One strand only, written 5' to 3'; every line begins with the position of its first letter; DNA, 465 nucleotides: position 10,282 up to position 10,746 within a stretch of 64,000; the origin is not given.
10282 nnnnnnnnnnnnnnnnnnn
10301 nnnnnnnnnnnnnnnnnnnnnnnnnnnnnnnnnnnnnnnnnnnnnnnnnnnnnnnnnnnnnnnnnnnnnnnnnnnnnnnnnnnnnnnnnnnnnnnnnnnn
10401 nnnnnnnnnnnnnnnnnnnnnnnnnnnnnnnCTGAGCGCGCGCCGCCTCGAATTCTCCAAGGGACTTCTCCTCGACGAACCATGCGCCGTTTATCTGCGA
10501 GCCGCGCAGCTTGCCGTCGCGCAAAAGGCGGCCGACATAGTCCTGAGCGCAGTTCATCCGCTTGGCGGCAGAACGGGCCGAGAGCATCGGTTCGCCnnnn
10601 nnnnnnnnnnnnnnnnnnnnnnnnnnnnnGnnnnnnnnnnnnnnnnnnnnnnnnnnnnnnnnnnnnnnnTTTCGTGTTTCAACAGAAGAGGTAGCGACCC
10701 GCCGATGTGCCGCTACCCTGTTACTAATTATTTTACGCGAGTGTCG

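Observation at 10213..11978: Two adjacent genes share a membrane-tethered HTH_17 (excisionase-like) N-terminal module: a candidate novel anchoring or ToxR/RodZ-like architecture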

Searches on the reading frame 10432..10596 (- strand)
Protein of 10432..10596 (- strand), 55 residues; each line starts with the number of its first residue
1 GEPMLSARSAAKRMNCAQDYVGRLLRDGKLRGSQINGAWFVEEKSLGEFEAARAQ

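Call 45: search_solved_structures(query=A4, max_evalue=10, show_alignments=3)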
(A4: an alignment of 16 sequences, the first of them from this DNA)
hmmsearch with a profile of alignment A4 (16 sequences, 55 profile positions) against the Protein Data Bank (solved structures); distinct sequences matched with E-value up to 10: 0.

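Call 54: search_protein_representatives(alignment_id=A4)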
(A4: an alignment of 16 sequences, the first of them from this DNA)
Query: 16 sequences, 55 profile positions. Proteins with E-value up to 0.001 (for the whole library): 8454; up to 1e-10: 4259; up to 1e-30: 72. The best 150 are listed.
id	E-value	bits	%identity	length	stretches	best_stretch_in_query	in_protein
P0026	1.2e-39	149.6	-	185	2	1-51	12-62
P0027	7.7e-39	147.0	-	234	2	4-53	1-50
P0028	9.5e-39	146.8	-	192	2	3-53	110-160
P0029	3.0e-37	142.0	-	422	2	3-51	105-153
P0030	3.0e-37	141.9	-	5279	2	2-53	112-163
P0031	1.3e-36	139.9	-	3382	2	3-54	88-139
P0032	1.8e-36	139.5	-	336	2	1-49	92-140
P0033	9.4e-36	137.2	-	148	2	1-51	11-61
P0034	1.3e-35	136.7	-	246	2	1-51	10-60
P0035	1.8e-35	136.2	-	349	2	1-49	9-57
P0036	6.3e-35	134.5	-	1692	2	1-54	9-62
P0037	7.7e-35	134.2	-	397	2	1-52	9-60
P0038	7.7e-35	134.2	-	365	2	1-49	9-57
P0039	8.0e-35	134.2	-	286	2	1-53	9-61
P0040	9.9e-35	133.9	-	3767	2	4-54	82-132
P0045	4.2e-34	131.9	-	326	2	1-51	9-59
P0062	2.2e-32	126.3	-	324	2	1-53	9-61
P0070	8.4e-32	124.5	-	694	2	3-51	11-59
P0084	3.1e-31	122.7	-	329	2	1-54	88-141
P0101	1.5e-30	120.5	-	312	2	1-52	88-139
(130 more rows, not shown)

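Call 57: search_protein_families(library=pfam, proteins=[P0029, P0035, P0038, P0045, P0062, P0084, P0101, P0026], max_evalue=1)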
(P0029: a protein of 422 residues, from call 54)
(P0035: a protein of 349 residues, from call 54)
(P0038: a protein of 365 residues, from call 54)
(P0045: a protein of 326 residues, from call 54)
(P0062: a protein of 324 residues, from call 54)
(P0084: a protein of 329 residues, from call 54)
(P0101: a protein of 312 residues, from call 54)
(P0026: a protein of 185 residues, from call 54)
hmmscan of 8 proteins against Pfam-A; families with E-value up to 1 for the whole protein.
P0029 (422 aa): 3 families
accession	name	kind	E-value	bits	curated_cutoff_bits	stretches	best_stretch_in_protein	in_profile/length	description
PF12728.13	HTH_17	-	9.7e-07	29.4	27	2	107-151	2-46/51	Helix-turn-helix domain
PF20038.5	HTH_59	-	0.049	14.1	27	0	109-148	10-57/66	Helix-turn-helix domain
PF07843.16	DUF1634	-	0.23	12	27.5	1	264-304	4-45/102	Protein of unknown function (DUF1634)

P0035 (349 aa): 4 families
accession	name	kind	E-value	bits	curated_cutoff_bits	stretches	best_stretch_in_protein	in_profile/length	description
PF12728.13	HTH_17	-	3.1e-06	27.8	27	2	111-142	18-49/51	Helix-turn-helix domain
PF18477.7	PIN_9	-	0.096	13.4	26.3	1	123-193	24-92/116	PIN like domain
PF13894.12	zf-C2H2_4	-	0.097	13.9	27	0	45-61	7-23/24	C2H2-type zinc finger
PF19419.5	DUF5983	-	0.26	12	27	0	33-68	25-60/90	Family of unknown function (DUF5983) C-terminal domain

P0038 (365 aa): 4 families
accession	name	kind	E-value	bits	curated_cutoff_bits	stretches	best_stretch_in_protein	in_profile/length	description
PF12728.13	HTH_17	-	1.1e-05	26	27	2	98-145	2-49/51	Helix-turn-helix domain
PF12698.13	ABC2_membrane_3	-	0.0055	16.3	31.6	1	210-274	163-222/347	ABC-2 family transporter protein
PF19914.5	WEF-hand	-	0.0071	17.6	27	0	48-100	18-70/81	Wolframin EF-hand domain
PF13894.12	zf-C2H2_4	-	0.29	12.4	27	0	46-59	8-21/24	C2H2-type zinc finger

P0045 (326 aa): 1 family
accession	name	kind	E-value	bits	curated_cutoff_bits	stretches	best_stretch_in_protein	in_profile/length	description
PF12728.13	HTH_17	-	2.6e-08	34.4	27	2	118-155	13-50/51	Helix-turn-helix domain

P0062 (324 aa): 3 families
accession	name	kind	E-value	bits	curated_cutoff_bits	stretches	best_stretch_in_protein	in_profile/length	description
PF12728.13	HTH_17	-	1.3e-05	25.8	27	1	98-142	6-50/51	Helix-turn-helix domain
PF25161.1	Menorin_C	-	0.018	15.4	27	1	84-142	93-151/195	Menorin C-terminal domain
PF20040.4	DUF6442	-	0.24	12.1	25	1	255-314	40-99/102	Family of unknown function (DUF6442)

P0084 (329 aa): 3 families
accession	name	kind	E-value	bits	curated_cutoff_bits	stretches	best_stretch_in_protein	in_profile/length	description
PF12728.13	HTH_17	-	8.5e-08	32.8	27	2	97-139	7-49/51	Helix-turn-helix domain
PF10983.13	DUF2793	-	0.03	14.6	27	1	105-172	13-79/87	Protein of unknown function (DUF2793)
PF25161.1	Menorin_C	-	0.13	12.6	27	1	68-136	80-147/195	Menorin C-terminal domain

P0101 (312 aa): 2 families
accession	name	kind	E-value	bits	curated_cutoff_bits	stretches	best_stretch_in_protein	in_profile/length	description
PF12728.13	HTH_17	-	8.6e-11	42.4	27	2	91-138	1-48/51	Helix-turn-helix domain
PF05013.17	FGase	-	0.033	14.8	28.9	1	93-141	100-148/219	N-formylglutamate amidohydrolase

P0026 (185 aa): 3 families
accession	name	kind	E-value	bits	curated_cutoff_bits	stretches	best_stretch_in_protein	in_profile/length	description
PF12728.13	HTH_17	-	2e-09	38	27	2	87-130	3-46/51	Helix-turn-helix domain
PF21248.3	SoFic-like_C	-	0.013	16.1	27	0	26-49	45-68/76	Protein adenylyltransferase SoFic-like, C-terminal domain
PF14337.13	Abi_alpha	-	0.014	15.8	29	1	4-83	106-179/196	Abortive infection alpha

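Call 58: list_cluster_members(proteins=[P0029, P0035, P0038, P0062, P0101, P0030, P0031, P0040, P0036, P0070])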
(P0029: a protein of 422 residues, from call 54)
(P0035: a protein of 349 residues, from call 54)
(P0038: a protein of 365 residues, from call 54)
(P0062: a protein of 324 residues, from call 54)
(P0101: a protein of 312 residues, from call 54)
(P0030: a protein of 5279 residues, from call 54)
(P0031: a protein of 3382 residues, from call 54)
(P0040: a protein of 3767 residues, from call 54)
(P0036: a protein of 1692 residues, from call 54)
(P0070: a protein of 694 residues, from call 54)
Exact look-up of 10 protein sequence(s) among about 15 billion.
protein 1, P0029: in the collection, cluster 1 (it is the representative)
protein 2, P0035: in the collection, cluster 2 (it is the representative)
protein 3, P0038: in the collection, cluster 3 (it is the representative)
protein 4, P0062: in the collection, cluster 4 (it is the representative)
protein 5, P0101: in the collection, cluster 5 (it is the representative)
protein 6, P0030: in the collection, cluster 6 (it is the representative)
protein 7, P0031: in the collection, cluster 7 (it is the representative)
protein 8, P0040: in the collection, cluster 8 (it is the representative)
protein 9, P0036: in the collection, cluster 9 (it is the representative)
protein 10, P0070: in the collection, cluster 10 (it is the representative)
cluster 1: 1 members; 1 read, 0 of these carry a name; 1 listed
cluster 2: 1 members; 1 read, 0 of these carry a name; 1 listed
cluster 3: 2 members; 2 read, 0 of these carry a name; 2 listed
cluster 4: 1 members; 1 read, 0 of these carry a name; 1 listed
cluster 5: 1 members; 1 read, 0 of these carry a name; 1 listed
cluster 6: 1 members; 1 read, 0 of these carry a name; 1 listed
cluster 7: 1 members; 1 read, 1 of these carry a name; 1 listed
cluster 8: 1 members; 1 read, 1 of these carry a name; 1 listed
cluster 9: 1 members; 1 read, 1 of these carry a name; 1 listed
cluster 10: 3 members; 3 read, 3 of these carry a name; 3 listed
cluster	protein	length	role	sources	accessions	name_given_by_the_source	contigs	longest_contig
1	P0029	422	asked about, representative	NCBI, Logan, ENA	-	-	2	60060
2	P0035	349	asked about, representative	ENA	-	-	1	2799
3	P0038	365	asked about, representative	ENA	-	-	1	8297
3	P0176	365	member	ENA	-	-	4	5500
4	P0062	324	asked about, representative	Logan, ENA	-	-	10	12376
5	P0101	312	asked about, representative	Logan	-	-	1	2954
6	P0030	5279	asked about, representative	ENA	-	-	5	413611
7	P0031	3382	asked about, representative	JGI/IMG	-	hypothetical protein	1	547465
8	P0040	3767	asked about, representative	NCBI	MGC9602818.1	MAG: hypothetical protein ABSE76_03750, partial [Minisyncoccia bacterium]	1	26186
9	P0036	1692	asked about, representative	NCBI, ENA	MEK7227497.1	MAG: hypothetical protein AAB641_01220 [Patescibacteria group bacterium]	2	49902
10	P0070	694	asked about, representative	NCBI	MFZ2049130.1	MAG: hypothetical protein WAV25_02455, partial [Minisyncoccia bacterium]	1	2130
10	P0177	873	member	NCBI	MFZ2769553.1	MAG: hypothetical protein WAZ50_00255, partial [Minisyncoccia bacterium]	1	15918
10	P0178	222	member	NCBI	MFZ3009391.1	MAG: hypothetical protein WA048_03155, partial [Minisyncoccia bacterium]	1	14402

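Call 62: find_encoding_contigs(protein=P0031, flank=6000, max_places=1)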
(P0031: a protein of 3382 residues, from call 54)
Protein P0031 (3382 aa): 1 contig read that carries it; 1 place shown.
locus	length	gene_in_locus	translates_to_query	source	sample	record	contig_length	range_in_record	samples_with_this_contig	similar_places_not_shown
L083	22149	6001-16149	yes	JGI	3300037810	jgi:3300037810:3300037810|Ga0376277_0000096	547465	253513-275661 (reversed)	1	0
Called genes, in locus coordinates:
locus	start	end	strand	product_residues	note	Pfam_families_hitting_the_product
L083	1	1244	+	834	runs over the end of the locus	PF07517:SecA_DEAD, PF01043:SecA_PP_bind, PF21090:P-loop_SecA, PF07516:SecA_SW, PF02810:SEC-C (weak)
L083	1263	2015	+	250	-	PF02683:DsbD_TM, PF13386:DsbD_2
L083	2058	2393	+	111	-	PF04020:Phage_holin_4_2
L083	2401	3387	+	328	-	PF01018:GTP1_OBG, PF01926:MMR_HSR1, PF02421:FeoB_N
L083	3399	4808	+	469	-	PF02934:GatB_N, PF02637:GatB_Yqey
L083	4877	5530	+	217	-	-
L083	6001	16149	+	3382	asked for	PF12728:HTH_17 (faint), PF08309:LVIVD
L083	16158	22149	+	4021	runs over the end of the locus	-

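Call 63: find_encoding_contigs(protein=P0029, flank=8000, max_places=1)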
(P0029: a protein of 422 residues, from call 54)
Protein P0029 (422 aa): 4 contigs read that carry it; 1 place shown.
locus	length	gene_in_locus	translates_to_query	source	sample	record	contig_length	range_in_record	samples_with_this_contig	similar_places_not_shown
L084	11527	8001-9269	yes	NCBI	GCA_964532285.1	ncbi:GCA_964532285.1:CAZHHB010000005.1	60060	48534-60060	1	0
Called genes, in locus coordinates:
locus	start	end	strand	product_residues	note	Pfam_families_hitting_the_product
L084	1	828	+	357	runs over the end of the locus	PF01565:FAD_binding_4, PF02873:MurB_C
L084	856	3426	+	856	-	PF07517:SecA_DEAD, PF01043:SecA_PP_bind, PF21090:P-loop_SecA, PF07516:SecA_SW, PF02810:SEC-C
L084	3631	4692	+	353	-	PF01594:AI-2E_transport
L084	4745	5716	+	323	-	PF01018:GTP1_OBG, PF01926:MMR_HSR1, PF02421:FeoB_N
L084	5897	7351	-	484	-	PF02934:GatB_N, PF02637:GatB_Yqey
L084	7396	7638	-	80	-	PF12728:HTH_17, PF00376:MerR, PF13411:MerR_1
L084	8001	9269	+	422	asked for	PF12728:HTH_17 (faint)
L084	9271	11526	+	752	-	?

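Call 76: search_protein_families(library=ncbifam, proteins=[P0029, P0035, P0101], max_evalue=0.1)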
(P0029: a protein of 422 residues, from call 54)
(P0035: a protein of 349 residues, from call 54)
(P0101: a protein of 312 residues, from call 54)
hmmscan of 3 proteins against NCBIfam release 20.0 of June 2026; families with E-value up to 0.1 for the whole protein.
P0029 (422 aa): 0 families

P0035 (349 aa): 0 families

P0101 (312 aa): 2 families
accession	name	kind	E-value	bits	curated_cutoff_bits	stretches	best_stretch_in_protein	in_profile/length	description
TIGR01764.1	excise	domain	1.3e-08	35.1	28.8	2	91-127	1-37/49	excisionase family DNA-binding protein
NF040990.2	MamR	equivalog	0.048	14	100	0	14-52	45-83/91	magnetosome protein MamR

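Call 83: find_related_loci(query=A6, collection=metagenome_contigs, flank=4000)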
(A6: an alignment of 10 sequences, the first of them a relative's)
Query A6 (349 aa) in metagenome_contigs; peptide patterns used: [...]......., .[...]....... (x = any residue, [..] = any of these).
600 stretches matched a pattern (row limit reached: there are more); 395 encode a relative of the query (tblastn E <= 1e-3); the best 80 are kept; 80 distinct loci.
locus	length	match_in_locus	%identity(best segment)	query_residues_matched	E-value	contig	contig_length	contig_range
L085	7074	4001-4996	40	1-337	1e-76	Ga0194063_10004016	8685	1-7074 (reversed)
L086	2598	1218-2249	38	1-337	2e-66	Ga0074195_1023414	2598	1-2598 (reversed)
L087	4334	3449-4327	42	1-307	6e-60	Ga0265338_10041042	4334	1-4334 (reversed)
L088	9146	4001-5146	33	1-337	7e-54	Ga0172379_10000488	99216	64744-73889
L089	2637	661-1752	33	1-342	2e-50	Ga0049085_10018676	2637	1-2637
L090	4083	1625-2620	34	1-339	1e-48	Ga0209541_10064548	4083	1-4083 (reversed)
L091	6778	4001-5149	31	1-342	7e-48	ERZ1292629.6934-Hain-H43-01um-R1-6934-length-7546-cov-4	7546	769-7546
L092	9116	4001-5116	31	1-339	1e-46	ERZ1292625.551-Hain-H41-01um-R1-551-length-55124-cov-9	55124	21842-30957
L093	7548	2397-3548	30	1-339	4e-45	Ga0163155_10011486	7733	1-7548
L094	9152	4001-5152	29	1-338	1e-43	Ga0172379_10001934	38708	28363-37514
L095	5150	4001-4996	32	1-343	8e-42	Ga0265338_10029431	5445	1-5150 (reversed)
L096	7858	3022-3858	33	1-341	2e-36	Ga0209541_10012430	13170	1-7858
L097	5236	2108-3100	29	1-339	7e-35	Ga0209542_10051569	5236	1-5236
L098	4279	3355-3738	43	2-141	1e-33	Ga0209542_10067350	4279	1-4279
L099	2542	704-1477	31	2-339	1e-28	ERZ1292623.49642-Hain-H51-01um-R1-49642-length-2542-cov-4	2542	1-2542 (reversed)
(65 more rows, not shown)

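Call 93: predict_structure(protein=P0026)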
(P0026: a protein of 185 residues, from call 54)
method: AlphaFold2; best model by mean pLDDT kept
length: 185 residues; sequences in the alignment: 1
mean_pLDDT: 66.1   pTM: 0.36
mean pLDDT of the five models: 66.1, 51.1, 44.1, 40.0, 38.3
residues with pLDDT >= 90: 1; 70-90: 105; 50-70: 35; < 50: 44
segments of 3 or more residues with pLDDT < 50: 74-82, 145-167, 169-175
pLDDT, mean of each block of 10 residues (from residue 1): 71 79 76 86 82 83 69 39 65 77 85 79 77 60 45 36 38 47 52
secondary structure, 60 per line:
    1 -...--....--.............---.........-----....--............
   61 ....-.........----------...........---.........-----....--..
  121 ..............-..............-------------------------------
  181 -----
elements in order: E2-4 E7-10 E13-17 H18-25 H29-37 E43-46 E49-53 H54-64 H66-74 E85-87 H88-95 H99-107 E113-116 E119-123 H124-134 H136-149
